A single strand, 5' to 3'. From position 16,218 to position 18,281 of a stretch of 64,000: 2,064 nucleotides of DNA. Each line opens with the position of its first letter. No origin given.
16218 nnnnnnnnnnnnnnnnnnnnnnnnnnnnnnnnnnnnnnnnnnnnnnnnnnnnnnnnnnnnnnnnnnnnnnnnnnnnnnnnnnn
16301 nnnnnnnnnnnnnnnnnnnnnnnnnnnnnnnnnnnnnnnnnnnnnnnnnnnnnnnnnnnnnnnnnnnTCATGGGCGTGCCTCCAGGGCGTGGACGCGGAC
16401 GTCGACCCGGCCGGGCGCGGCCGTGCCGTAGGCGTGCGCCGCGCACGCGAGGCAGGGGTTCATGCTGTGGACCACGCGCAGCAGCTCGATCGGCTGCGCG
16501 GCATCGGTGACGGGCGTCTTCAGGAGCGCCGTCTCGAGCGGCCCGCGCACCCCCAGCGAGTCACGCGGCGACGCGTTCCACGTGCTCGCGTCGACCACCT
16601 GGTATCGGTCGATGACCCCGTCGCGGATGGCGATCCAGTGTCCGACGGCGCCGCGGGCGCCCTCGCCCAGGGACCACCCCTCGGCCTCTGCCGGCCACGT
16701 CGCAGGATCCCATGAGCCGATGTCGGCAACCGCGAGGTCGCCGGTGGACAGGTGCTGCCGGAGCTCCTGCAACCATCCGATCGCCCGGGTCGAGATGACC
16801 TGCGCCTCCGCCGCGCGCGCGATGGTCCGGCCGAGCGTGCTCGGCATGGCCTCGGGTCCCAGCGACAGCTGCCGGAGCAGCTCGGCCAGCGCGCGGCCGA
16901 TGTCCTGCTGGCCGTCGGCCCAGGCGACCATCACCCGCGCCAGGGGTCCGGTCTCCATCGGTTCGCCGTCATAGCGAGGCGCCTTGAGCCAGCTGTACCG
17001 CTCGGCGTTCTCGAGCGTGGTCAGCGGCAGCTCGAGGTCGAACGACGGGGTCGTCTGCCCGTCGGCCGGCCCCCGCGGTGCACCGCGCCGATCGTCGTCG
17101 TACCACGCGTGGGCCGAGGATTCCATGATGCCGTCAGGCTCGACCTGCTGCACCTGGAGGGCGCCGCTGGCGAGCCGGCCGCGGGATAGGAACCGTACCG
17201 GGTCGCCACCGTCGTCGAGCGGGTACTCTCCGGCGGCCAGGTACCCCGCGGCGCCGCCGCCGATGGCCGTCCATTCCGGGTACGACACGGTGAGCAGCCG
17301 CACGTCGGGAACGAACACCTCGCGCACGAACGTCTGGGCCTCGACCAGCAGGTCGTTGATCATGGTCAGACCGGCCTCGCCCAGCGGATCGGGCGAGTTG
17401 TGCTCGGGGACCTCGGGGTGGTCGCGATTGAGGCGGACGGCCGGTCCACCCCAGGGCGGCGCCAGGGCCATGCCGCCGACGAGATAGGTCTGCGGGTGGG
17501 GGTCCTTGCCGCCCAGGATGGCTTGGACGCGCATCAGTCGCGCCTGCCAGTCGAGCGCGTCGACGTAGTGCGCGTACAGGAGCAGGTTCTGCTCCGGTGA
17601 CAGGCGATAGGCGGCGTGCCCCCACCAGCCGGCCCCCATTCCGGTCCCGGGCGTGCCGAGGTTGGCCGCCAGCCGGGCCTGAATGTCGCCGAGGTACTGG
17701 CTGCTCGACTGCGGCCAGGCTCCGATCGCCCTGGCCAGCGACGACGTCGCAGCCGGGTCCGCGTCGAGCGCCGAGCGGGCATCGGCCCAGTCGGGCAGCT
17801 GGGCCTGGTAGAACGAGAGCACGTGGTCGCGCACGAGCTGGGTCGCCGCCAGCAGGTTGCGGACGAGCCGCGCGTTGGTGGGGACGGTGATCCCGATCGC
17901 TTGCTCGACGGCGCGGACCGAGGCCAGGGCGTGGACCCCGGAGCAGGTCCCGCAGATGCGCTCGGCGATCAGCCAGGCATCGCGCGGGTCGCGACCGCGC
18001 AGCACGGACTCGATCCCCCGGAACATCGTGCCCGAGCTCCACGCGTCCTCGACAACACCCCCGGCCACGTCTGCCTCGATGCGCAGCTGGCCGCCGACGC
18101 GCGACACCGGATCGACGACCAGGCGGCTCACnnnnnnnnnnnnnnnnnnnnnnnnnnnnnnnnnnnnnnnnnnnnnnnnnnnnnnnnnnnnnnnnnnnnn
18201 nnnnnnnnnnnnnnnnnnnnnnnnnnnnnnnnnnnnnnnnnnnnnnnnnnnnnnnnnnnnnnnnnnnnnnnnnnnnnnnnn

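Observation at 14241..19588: Group-1 [NiFe]-hydrogenase operon (small subunit, large subunit, cytochrome b, protease) ends in a translationally coupled, membrane-anchored heptaheme cytochrome c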

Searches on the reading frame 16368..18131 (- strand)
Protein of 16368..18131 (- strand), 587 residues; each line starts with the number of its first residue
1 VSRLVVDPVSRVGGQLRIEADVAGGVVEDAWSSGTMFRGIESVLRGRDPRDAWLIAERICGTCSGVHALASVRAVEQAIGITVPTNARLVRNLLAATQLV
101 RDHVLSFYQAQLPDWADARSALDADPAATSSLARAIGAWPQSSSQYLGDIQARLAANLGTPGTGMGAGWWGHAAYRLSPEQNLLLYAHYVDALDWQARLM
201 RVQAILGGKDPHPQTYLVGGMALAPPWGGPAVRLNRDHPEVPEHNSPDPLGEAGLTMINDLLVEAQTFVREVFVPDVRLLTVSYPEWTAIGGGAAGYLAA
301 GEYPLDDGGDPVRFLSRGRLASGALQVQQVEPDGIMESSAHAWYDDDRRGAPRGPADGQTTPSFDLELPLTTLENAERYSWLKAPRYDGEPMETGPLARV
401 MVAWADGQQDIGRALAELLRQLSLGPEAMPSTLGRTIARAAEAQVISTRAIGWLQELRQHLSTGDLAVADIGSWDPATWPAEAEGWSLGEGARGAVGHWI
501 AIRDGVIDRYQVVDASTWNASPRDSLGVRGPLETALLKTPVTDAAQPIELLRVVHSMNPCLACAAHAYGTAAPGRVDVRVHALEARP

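Call 4: search_protein_families(library=pfam, proteins=[window:16368-18131:-], max_evalue=0.01)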
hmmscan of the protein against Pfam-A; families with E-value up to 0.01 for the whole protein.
window:16368-18131:- (587 aa): 1 family
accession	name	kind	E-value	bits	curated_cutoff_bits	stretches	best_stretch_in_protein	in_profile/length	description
PF00374.24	NiFeSe_Hases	-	1.1e-164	549.6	25.8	1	38-566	1-508/508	Nickel-dependent hydrogenase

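Call 14: search_protein_families(library=ncbifam, proteins=[window:16368-18131:-], max_evalue=0.001)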
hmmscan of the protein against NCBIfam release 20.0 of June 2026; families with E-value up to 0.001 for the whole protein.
window:16368-18131:- (587 aa): 11 families
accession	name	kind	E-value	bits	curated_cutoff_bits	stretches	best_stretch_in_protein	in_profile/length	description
NF007550.0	PRK10170.1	equivalog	2.3e-136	455.6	1101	1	3-579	18-595/597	Ni/Fe-hydrogenase large subunit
NF033181.1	NiFeSe_hydrog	equivalog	3e-128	428.9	600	2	259-567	219-496/507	nickel-dependent hydrogenase large subunit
NF007778.0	PRK10467.1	equivalog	2.1e-125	419.2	969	1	3-580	4-566/567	hydrogenase 2 large subunit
NF045518.1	H2_NiFeSe_large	exception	1.3e-96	324.3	780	2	263-567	196-481/485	NiFeSe hydrogenase large subunit HysA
TIGR03295.1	frhA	equivalog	6.3e-30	104.4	392.5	2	3-106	4-109/412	coenzyme F420 hydrogenase subunit alpha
NF041785.2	VhuA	equivalog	1.1e-17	63.8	800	1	1-129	1-127/418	F420-non-reducing hydrogenase Vhu subunit A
NF040828.1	sulfhyd_ShyA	equivalog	4.1e-12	45.7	700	1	40-115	40-115/415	NAD(P)-dependent hydrogenase/sulfhydrogenase 2 subunit alpha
NF040832.1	sulfhyd_HydA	equivalog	3.6e-10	39.5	880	1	5-120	6-122/426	NADPH-dependent hydrogenase/sulfhydrogenase 1 subunit alpha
NF004739.1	PRK06075.1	equivalog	4e-06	25.9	360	1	14-106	14-107/384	NADH-quinone oxidoreductase subunit D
TIGR01962.1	NuoD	equivalog_domain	7.5e-06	25.1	459.35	1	14-106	16-109/386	NADH dehydrogenase (quinone) subunit D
NF040602.1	F420_dehyd_FpoD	exception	0.00017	20.7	600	1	13-107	20-115/372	F420H2 dehydrogenase subunit FpoD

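Call 15: search_solved_structures(query=window:16368-18131:-, max_evalue=1e-20)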
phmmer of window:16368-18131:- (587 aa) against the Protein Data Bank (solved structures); distinct sequences matched with E-value up to 1e-20: 56.
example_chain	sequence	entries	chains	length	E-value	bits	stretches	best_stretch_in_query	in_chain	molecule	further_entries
3myr_B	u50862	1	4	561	2.7e-139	468.8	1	2-566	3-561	Nickel-dependent hydrogenase large subunit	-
5a4i_L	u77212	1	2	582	7.6e-136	457.4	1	3-566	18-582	Hydrogenase-1 large chain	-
5jrd_L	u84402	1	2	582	7.8e-136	457.4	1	3-566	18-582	Hydrogenase-1 large chain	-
5lry_L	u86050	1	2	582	2.8e-135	455.5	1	3-566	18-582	Hydrogenase-1 large chain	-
5adu_L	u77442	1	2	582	3.7e-135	455.1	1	3-566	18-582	Hydrogenase-1 large chain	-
3uqy_L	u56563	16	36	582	3.8e-135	455.1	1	3-566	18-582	Hydrogenase-1 large chain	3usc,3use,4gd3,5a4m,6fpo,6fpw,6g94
5lmm_L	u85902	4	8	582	3.9e-135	455.1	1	3-566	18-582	Hydrogenase-1 large chain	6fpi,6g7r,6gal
4ue3_LLL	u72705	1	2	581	9.8e-135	453.7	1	3-566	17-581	Hydrogenase-1 large chain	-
4c3o_A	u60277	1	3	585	3.5e-134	451.9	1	3-566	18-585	HYDROGENASE-1 LARGE SUBUNIT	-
5a4f_L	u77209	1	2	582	5e-134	451.4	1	3-566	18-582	Hydrogenase-1 large chain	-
3rgw_L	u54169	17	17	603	1.1e-120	407.3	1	3-566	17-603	Membrane-bound hydrogenase (NIFE) large subunit HOXG | Uptake hydrogenase large subunit | Uptake hydrogenase large subunit hoxG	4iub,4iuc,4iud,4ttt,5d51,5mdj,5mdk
3ayx_A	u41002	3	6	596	6e-119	401.6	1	3-566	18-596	Membrane-bound hydrogenase large subunit | Hydrogenase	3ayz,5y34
1yrq_H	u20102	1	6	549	2.5e-118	399.5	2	263-566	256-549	Periplasmic [NiFe] hydrogenase large subunit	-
4upv_Q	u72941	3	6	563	3e-118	399.3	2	263-566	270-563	NIFE-HYDROGENASE LARGE SUBUNIT | NICKEL-DEPENDENT HYDROGENASE LARGE SUBUNIT | PERIPLASMIC [NIFE] HYDROGENASE LARGE SUBUNIT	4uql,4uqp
1yqw_Q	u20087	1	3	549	6.7e-118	398.1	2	263-566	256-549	Periplasmic [NiFe] hydrogenase large subunit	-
5aa5_C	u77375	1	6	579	1.7e-29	106.2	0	471-566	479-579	NIFE-HYDROGENASE LARGE SUBUNIT, HOFG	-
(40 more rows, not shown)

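Call 33: find_homologous_proteins(query=window:16368-18131:-, max_evalue=1e-30)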
Query window:16368-18131:- (587 aa): 7970 proteins with E <= 1e-30 among 8000 candidates; the best 120 are listed.
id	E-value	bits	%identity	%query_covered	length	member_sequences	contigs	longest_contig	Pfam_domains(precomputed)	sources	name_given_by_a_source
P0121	0.0e+0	1323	100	100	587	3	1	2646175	PF00374.25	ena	-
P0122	1.2e-285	967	73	99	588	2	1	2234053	PF00374.25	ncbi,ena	-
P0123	2.7e-280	949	71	99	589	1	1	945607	PF00374.25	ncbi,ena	-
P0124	1.3e-274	931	70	100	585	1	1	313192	PF00374.25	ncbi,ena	-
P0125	5.8e-244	829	63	100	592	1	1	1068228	PF00374.25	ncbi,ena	-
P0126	4.2e-243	827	63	99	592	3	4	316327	PF00374.25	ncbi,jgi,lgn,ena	-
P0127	6.4e-241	819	63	100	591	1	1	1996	PF00374.25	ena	-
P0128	3.5e-240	817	62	100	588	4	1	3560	PF00374.25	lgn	-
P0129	5.8e-240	816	63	100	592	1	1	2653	PF00374.25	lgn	-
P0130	3.9e-239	813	62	100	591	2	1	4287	PF00374.25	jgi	-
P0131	3.5e-238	810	62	100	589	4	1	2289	PF00374.25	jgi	jgi:hydrogenase large subunit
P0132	2.4e-237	808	62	100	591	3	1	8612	PF00374.25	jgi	jgi:hydrogenase large subunit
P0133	4.0e-237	807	62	99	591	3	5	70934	PF00374.25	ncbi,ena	-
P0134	1.2e-236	805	62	99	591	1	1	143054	PF00374.25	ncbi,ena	-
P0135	2.5e-236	804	62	100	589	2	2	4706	PF00374.25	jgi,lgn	jgi:Ni,Fe-hydrogenase I large subunit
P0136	1.1e-235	802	62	100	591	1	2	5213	PF00374.25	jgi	jgi:hydrogenase large subunit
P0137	4.1e-234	797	61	100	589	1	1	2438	PF00374.25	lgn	-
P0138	5.0e-233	793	62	99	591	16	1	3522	PF00374.25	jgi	-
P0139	4.9e-232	790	60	100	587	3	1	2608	PF00374.25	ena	-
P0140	7.1e-232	789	61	99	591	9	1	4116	PF00374.25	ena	-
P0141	1.4e-230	785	60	99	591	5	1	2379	PF00374.25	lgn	-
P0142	1.5e-230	785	60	100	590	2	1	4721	PF00374.25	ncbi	ncbi:MAG: nickel-dependent hydrogenase large subunit [Candidatus Limnocylindrales bacterium]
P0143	1.9e-230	785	62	99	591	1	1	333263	PF00374.25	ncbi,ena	-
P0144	2.0e-229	781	62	98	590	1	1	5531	PF00374.25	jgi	jgi:Ni,Fe-hydrogenase I large subunit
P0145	4.2e-229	780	61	99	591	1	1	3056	PF00374.25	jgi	jgi:Ni,Fe-hydrogenase I large subunit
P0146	9.9e-228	776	61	99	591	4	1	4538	PF00374.25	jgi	jgi:hydrogenase large subunit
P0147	1.6e-227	775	61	99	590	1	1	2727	PF00374.25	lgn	-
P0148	2.4e-227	775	59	100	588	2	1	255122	PF00374.25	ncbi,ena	-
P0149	4.1e-227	774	61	99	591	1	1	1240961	PF00374.25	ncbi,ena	-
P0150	4.2e-227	774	61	99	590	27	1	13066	PF00374.25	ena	-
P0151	5.7e-227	773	60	99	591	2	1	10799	PF00374.25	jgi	jgi:hydrogenase large subunit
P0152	2.6e-226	771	58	99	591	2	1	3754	PF00374.25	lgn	-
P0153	2.9e-226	771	59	99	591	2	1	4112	PF00374.25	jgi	jgi:hydrogenase large subunit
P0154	8.7e-226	769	58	99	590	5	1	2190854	PF00374.25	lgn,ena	-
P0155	1.6e-225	768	59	99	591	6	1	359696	PF00374.25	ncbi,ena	-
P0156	2.4e-225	768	61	99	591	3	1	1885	PF00374.25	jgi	jgi:hydrogenase large subunit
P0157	3.3e-225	767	60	99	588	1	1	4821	PF00374.25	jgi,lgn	jgi:Ni,Fe-hydrogenase I large subunit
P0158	6.3e-225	767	58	99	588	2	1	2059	PF00374.25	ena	-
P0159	2.1e-224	765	60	99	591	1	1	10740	PF00374.25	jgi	jgi:Ni,Fe-hydrogenase I large subunit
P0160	2.3e-224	765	59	100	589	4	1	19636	PF00374.25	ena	-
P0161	8.8e-224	763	59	100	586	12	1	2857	PF00374.25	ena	-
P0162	4.7e-223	760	59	100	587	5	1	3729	PF00374.25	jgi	jgi:Ni,Fe-hydrogenase I large subunit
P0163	9.0e-223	759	59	100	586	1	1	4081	PF00374.25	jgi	jgi:hydrogenase large subunit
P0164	9.8e-223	759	59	99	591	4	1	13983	PF00374.25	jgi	jgi:hydrogenase large subunit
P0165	7.4e-222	756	59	99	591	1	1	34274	PF00374.25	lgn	-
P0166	7.8e-221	753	59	100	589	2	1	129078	PF00374.25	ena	-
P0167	5.3e-220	750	58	99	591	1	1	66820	PF00374.25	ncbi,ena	-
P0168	8.6e-220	750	58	99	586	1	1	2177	PF00374.25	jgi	jgi:Ni,Fe-hydrogenase I large subunit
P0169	9.5e-220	749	58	99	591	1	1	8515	PF00374.25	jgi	jgi:Ni,Fe-hydrogenase I large subunit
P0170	1.4e-219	749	59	99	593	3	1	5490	PF00374.25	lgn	-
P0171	1.5e-218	745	58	99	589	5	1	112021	PF00374.25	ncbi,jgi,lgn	ncbi:MAG TPA: nickel-dependent hydrogenase large subunit [Candidatus Limnocylindrales bacterium]|jgi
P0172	1.6e-218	745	59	97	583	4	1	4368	PF00374.25,PF27537.1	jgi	jgi:hydrogenase large subunit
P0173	1.9e-218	745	56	100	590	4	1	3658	PF00374.25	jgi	-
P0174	2.4e-218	745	58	99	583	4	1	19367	PF00374.25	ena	-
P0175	4.4e-218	744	59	99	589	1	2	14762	PF00374.25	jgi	jgi:hydrogenase large subunit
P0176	5.0e-218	744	57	99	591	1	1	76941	PF00374.25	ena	-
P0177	5.2e-218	744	57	100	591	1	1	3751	PF00374.25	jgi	jgi:hydrogenase large subunit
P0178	1.3e-217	742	59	99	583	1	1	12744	PF00374.25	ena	-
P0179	1.9e-217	742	58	99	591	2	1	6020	PF00374.25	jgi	jgi:hydrogenase large subunit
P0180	2.6e-216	738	58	99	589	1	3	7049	PF00374.25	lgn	-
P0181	2.6e-216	738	57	100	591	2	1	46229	PF00374.25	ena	-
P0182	2.8e-216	738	57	99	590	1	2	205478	PF00374.25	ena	-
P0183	6.4e-216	737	56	99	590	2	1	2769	PF00374.25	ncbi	-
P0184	6.9e-216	737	56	99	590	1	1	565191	PF00374.25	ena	-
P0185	1.4e-215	736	58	100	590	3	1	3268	PF00374.25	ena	-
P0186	1.5e-215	736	56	99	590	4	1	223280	PF00374.25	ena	-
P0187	2.1e-215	735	56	100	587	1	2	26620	PF00374.25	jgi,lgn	jgi:hydrogenase large subunit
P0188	2.1e-215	735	59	99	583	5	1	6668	PF00374.25,PF27537.1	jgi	jgi:hydrogenase large subunit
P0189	7.5e-215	733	56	99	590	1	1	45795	PF00374.25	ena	-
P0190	1.6e-214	732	58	100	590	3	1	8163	PF00374.25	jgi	jgi:hydrogenase large subunit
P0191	1.6e-214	732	56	99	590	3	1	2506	PF00374.25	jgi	jgi:hydrogenase large subunit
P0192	2.7e-214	731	56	99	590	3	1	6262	PF00374.25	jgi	-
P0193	1.6e-213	729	56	99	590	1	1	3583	PF00374.25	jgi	jgi:Ni,Fe-hydrogenase I large subunit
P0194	1.6e-213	729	56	99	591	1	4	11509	PF00374.25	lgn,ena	-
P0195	1.6e-213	729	57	99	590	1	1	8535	PF00374.25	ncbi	-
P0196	2.2e-213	728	56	99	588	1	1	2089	PF00374.25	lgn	-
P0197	6.5e-213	727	58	97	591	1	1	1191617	PF00374.25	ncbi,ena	-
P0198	1.0e-212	726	56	100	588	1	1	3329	PF00374.25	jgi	jgi:Ni,Fe-hydrogenase I large subunit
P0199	1.8e-212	725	56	99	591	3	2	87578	PF00374.25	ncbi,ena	-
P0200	3.5e-212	724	56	100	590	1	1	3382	PF00374.25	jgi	jgi:hydrogenase large subunit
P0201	3.8e-212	724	56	99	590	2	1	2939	PF00374.25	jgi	-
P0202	4.6e-212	724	57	96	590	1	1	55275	PF00374.25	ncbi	-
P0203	5.0e-212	724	56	100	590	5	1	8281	PF00374.25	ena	-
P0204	1.0e-211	723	57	100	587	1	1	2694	PF00374.25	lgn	-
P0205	1.2e-211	723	56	100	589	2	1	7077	PF00374.25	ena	-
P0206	5.6e-211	720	57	99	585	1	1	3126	PF00374.25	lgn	-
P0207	5.9e-211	720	55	100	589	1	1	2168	PF00374.25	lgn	-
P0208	7.2e-211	720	56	99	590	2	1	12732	PF00374.25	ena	-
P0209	9.1e-211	720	57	98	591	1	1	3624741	PF00374.25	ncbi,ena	-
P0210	1.0e-210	720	55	99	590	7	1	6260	PF00374.25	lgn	-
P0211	1.1e-210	719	56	99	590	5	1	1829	PF00374.25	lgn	-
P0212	1.9e-210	719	59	93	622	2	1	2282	PF00374.25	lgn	-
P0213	3.1e-210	718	56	98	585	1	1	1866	PF00374.25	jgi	jgi:Ni,Fe-hydrogenase I large subunit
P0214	4.3e-210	718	57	99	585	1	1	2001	PF00374.25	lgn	-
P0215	7.0e-210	717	57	99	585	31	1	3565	PF00374.25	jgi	jgi:Ni,Fe-hydrogenase I large subunit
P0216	8.3e-210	717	56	99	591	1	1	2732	PF00374.25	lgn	-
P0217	9.0e-210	716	56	100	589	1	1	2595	PF00374.25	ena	-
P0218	9.6e-210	716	55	99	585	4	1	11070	PF00374.25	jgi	jgi:[NiFe] hydrogenase large subunit/hydrogenase large subunit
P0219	1.0e-209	716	57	97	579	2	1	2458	PF00374.25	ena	-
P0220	1.2e-209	716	56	99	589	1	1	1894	PF00374.25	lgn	-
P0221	1.3e-209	716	55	99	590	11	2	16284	PF00374.25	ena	-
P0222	1.7e-209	716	54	100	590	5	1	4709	PF00374.25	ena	-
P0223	2.7e-209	715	55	99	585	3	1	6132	PF00374.25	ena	-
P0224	2.8e-209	715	56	100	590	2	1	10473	PF00374.25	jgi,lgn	jgi:Ni,Fe-hydrogenase I large subunit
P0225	2.9e-209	715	56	100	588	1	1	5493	PF00374.25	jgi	jgi:Ni,Fe-hydrogenase I large subunit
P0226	3.8e-209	714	56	97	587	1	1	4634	PF00374.25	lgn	-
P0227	4.0e-209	714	54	100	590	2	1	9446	PF00374.25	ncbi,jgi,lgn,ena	ncbi:MAG: nickel-dependent hydrogenase large subunit [Chloroflexota bacterium]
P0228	4.1e-209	714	56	99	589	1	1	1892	PF00374.25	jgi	jgi:Ni,Fe-hydrogenase I large subunit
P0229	5.4e-209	714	55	99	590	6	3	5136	PF00374.25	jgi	jgi:Ni,Fe-hydrogenase I large subunit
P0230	8.4e-209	713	55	99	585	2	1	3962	PF00374.25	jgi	jgi:hydrogenase large subunit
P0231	1.0e-208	713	55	98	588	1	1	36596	PF00374.25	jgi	jgi:hydrogenase large subunit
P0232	1.2e-208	713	55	100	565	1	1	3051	PF00374.25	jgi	jgi:hydrogenase large subunit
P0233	1.5e-208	712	55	97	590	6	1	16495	PF00374.25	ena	-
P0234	1.6e-208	712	55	100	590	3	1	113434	PF00374.25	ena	-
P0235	4.2e-208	711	56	100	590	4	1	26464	PF00374.25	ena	-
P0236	4.5e-208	711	56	100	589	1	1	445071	PF00374.25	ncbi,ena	-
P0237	5.8e-208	710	55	100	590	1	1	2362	PF00374.25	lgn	-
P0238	6.1e-208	710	56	99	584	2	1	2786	PF00374.25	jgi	jgi:hydrogenase large subunit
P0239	6.9e-208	710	58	100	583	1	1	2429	PF00374.25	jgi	jgi:Ni,Fe-hydrogenase I large subunit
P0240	9.2e-208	710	55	99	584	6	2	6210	PF00374.25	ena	-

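Call 68: find_related_loci(query=window:16368-18131:-, collection=metagenome_contigs, flank=6000)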
Query window:16368-18131:- (587 aa) in metagenome_contigs; peptide patterns used: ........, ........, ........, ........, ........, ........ (x = any residue, [..] = any of these).
60 stretches matched a pattern; 13 encode a relative of the query (tblastn E <= 1e-3); 13 distinct loci.
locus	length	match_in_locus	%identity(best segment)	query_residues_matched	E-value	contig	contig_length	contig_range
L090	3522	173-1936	62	1-584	0e+0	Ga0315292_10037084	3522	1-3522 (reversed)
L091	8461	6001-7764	61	1-584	0e+0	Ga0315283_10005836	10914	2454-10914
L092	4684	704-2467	61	1-584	0e+0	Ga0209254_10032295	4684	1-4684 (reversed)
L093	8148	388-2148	61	1-584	0e+0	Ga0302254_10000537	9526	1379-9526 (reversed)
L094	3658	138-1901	56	1-585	0e+0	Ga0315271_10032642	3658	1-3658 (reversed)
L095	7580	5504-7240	58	1-574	0e+0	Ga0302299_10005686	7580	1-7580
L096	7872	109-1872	60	1-584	0e+0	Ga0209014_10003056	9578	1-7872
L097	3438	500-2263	58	1-585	0e+0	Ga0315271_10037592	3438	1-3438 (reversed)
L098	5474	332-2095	54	1-585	0e+0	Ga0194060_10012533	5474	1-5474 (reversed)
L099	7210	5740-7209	53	1-486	3e-159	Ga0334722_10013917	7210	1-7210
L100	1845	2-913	75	283-586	2e-158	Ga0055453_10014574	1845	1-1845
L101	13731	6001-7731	45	1-581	3e-161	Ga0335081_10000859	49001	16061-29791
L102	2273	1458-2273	66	1-271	1e-119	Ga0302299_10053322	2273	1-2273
